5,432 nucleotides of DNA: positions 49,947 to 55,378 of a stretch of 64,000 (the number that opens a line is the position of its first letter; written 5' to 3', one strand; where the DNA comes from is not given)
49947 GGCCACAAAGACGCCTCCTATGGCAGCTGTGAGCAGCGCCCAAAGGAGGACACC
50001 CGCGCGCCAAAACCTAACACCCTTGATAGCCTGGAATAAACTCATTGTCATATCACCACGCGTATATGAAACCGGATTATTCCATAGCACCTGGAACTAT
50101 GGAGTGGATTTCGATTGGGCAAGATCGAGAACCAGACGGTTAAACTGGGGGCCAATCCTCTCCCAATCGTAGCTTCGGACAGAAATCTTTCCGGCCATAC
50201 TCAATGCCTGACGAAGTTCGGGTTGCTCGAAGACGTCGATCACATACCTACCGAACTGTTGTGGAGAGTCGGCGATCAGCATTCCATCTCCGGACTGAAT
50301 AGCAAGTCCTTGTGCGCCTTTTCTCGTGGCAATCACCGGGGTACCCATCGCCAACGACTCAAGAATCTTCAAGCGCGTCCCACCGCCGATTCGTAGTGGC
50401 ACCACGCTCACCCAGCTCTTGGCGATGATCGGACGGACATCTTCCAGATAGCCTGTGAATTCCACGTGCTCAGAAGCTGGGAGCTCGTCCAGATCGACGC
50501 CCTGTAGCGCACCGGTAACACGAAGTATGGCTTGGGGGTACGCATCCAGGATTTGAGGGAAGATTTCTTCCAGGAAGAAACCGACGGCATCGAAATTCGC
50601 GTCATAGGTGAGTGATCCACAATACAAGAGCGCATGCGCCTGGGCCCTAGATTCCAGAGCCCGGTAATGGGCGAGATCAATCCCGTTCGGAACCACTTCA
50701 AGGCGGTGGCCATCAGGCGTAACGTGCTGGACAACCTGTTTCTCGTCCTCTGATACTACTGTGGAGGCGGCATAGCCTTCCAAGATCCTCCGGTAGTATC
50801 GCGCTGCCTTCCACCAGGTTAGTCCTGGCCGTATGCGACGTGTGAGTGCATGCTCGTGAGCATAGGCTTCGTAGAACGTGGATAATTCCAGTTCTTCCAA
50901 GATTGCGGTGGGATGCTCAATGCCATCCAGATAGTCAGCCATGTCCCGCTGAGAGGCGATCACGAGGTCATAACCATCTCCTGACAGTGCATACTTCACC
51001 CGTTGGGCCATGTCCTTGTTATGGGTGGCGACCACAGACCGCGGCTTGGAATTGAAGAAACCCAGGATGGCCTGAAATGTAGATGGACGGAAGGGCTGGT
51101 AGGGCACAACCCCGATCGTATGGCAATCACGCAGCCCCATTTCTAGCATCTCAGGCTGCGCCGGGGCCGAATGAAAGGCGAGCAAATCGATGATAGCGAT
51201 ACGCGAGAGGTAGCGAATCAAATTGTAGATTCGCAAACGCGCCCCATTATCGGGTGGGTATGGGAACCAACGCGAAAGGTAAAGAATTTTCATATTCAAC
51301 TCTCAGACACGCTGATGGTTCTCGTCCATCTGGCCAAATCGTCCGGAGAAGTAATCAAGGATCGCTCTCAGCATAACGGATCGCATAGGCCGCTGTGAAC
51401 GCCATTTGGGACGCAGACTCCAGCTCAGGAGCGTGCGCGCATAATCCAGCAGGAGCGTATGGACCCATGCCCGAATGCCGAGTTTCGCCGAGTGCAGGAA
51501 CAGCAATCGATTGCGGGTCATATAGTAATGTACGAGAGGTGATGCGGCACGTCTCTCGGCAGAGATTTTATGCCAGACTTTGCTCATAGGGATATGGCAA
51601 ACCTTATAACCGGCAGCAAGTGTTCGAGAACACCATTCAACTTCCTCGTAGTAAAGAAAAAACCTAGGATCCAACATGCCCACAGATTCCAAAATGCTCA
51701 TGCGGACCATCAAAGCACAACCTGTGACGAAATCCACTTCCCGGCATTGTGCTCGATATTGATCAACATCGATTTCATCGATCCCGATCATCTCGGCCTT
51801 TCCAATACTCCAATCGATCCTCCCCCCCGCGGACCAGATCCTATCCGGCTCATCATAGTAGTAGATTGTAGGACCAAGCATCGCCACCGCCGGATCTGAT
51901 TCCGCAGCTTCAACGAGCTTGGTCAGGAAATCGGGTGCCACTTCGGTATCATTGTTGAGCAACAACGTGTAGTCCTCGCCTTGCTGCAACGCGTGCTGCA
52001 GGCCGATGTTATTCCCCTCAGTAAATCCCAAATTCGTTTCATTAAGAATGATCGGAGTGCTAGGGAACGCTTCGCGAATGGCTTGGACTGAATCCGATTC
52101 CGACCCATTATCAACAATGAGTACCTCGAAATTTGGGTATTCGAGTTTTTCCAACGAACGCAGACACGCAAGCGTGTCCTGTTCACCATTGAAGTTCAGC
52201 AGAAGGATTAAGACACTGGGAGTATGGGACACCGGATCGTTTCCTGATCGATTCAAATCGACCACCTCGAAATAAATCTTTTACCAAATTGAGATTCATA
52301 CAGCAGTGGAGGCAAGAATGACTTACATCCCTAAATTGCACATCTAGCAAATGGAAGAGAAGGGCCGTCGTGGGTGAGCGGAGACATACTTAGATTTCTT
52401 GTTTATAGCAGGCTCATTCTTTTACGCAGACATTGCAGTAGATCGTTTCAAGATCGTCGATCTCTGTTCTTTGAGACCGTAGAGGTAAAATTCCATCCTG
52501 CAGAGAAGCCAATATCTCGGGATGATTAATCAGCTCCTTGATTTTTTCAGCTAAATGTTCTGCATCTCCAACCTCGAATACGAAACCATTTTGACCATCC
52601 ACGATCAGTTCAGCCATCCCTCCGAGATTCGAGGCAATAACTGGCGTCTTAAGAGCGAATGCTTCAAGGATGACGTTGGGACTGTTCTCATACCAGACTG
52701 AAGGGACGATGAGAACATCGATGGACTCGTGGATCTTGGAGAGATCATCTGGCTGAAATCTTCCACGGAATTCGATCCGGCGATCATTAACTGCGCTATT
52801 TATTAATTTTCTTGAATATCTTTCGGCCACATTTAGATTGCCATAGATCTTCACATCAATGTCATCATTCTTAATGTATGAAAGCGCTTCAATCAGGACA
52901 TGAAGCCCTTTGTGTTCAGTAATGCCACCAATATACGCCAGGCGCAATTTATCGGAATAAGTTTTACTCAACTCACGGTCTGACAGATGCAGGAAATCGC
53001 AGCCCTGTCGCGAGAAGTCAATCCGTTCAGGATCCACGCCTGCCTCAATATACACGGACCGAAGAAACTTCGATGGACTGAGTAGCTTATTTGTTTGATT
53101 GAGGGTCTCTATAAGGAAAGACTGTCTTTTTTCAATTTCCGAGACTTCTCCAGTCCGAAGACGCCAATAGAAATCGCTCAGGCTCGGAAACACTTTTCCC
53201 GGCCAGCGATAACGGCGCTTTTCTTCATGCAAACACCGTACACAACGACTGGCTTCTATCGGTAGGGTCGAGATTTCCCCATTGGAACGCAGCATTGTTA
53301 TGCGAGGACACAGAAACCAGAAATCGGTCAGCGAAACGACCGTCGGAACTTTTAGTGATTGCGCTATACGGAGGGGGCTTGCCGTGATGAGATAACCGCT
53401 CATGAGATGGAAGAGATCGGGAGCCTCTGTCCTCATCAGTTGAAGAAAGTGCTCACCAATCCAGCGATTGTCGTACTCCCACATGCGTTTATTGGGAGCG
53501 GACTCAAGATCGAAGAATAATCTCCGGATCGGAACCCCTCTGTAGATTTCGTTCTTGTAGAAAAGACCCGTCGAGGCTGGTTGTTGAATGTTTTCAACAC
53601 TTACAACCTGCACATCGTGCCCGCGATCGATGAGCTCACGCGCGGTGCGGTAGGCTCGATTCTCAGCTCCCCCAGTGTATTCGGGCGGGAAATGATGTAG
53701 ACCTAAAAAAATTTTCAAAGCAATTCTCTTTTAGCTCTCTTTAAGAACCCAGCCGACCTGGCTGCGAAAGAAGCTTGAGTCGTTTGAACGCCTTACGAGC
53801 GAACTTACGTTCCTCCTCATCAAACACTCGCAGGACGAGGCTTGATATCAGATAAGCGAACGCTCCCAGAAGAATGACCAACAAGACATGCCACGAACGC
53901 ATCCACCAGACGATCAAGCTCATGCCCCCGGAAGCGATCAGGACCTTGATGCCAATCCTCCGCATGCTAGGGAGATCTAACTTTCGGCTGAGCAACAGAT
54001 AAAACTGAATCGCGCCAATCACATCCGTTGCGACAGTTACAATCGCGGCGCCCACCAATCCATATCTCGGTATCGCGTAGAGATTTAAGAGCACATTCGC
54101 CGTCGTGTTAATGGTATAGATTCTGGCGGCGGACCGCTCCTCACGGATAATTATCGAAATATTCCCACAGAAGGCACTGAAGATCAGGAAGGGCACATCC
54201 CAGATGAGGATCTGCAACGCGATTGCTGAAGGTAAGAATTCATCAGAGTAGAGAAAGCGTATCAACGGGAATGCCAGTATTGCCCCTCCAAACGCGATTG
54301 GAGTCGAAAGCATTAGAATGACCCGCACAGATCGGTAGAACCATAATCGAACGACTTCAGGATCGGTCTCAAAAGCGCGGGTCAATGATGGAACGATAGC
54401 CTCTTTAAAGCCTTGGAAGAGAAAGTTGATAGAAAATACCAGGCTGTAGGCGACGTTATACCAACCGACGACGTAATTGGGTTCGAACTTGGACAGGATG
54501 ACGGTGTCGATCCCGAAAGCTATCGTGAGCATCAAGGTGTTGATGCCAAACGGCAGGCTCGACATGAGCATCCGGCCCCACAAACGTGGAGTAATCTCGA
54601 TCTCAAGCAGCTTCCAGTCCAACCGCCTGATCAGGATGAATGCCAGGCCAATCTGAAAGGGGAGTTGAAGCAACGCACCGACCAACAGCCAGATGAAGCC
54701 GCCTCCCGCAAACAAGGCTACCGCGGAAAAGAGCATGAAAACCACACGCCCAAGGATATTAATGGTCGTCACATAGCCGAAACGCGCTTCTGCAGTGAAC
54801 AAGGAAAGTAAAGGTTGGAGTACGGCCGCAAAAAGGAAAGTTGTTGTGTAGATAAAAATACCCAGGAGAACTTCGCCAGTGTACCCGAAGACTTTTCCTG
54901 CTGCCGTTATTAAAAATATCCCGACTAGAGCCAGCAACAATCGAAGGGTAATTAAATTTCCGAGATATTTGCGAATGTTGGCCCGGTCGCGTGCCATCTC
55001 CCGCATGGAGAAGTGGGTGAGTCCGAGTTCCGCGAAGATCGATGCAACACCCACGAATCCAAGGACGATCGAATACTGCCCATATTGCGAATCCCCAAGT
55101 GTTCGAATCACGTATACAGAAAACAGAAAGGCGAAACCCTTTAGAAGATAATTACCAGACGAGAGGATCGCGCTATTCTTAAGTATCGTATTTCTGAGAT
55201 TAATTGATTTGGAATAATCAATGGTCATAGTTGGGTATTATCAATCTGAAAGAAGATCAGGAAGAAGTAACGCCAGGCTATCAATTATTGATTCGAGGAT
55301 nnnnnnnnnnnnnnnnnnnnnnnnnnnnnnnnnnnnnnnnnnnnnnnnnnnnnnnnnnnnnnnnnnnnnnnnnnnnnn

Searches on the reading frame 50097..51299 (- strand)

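Call 18: search_protein_families(library=pfam, proteins=[window:50097-51299:-], max_evalue=0.001)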
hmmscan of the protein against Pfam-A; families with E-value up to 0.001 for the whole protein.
window:50097-51299:- (400 aa): 4 families
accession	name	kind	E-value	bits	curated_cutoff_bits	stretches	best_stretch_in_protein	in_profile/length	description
PF13692.12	Glyco_trans_1_4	-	1.4e-22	80.9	27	1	223-357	3-140/142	Glycosyl transferases group 1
PF00534.26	Glycos_transf_1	-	2.2e-11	44.1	26.4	1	245-371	35-170/172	Glycosyl transferases group 1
PF13439.12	Glyco_transf_4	-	3.4e-06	27.6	28.5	1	150-210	104-169/170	Glycosyltransferase Family 4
PF13524.12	Glyco_trans_1_2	-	3.8e-05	24.1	25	1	279-377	29-133/144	Glycosyl transferase-like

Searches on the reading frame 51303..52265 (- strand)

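Call 18: search_protein_families(library=pfam, proteins=[window:51303-52265:-], max_evalue=0.001)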
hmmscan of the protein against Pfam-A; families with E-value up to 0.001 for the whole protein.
window:51303-52265:- (320 aa): 3 families
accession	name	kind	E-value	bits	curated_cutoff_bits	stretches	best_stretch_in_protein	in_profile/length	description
PF00535.33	Glycos_transf_2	-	1.7e-22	80.6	23.3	1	23-194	5-166/168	Glycosyl transferase family 2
PF13641.12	Glyco_tranf_2_3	-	2.9e-11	44.3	27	1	19-233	4-212/230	Glycosyltransferase like family 2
PF13632.12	Glyco_trans_2_3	-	1.1e-07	32.3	27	1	100-237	2-128/198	Glycosyl transferase family group 2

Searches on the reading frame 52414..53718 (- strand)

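Call 18: search_protein_families(library=pfam, proteins=[window:52414-53718:-], max_evalue=0.001)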
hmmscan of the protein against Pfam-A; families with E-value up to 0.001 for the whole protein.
window:52414-53718:- (434 aa): 5 families
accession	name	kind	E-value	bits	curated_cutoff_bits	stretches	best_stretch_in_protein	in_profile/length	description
PF00534.26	Glycos_transf_1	-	4.1e-30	105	26.4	1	251-403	9-162/172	Glycosyl transferases group 1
PF13692.12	Glyco_trans_1_4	-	4.6e-29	101.9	27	1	259-398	3-141/142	Glycosyl transferases group 1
PF13439.12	Glyco_transf_4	-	5e-12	46.6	28.5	1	16-234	2-160/170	Glycosyltransferase Family 4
PF13579.12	Glyco_trans_4_4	-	2.1e-10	41.6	29.7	1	16-135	1-106/158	Glycosyl transferase 4-like domain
PF13524.12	Glyco_trans_1_2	-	3.5e-05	24.2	25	1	283-405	11-120/144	Glycosyl transferase-like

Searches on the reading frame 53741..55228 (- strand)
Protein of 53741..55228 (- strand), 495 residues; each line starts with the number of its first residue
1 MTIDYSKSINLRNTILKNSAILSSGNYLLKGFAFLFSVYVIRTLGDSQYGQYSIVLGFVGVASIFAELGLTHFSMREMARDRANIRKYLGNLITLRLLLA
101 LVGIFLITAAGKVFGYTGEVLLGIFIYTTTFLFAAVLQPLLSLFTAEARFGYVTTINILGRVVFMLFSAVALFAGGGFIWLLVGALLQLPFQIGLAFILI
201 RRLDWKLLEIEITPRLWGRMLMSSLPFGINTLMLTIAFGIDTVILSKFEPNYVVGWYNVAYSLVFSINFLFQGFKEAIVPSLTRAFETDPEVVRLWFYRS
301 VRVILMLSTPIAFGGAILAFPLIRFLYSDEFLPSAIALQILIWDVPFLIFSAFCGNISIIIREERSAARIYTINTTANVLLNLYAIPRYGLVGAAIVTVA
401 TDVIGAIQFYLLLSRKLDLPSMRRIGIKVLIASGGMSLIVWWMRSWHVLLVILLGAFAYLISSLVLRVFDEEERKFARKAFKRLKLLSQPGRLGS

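Call 18: search_protein_families(library=pfam, proteins=[window:53741-55228:-], max_evalue=0.001)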
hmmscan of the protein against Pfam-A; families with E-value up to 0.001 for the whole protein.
window:53741-55228:- (495 aa): 2 families
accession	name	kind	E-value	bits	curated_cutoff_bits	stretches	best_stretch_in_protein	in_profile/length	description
PF01943.22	Polysacc_synt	-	7.5e-29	101.4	28.2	1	15-285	1-273/274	Polysaccharide biosynthesis protein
PF13440.11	Polysacc_synt_3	-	2.8e-18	66.6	23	1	42-334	4-291/293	Polysaccharide biosynthesis protein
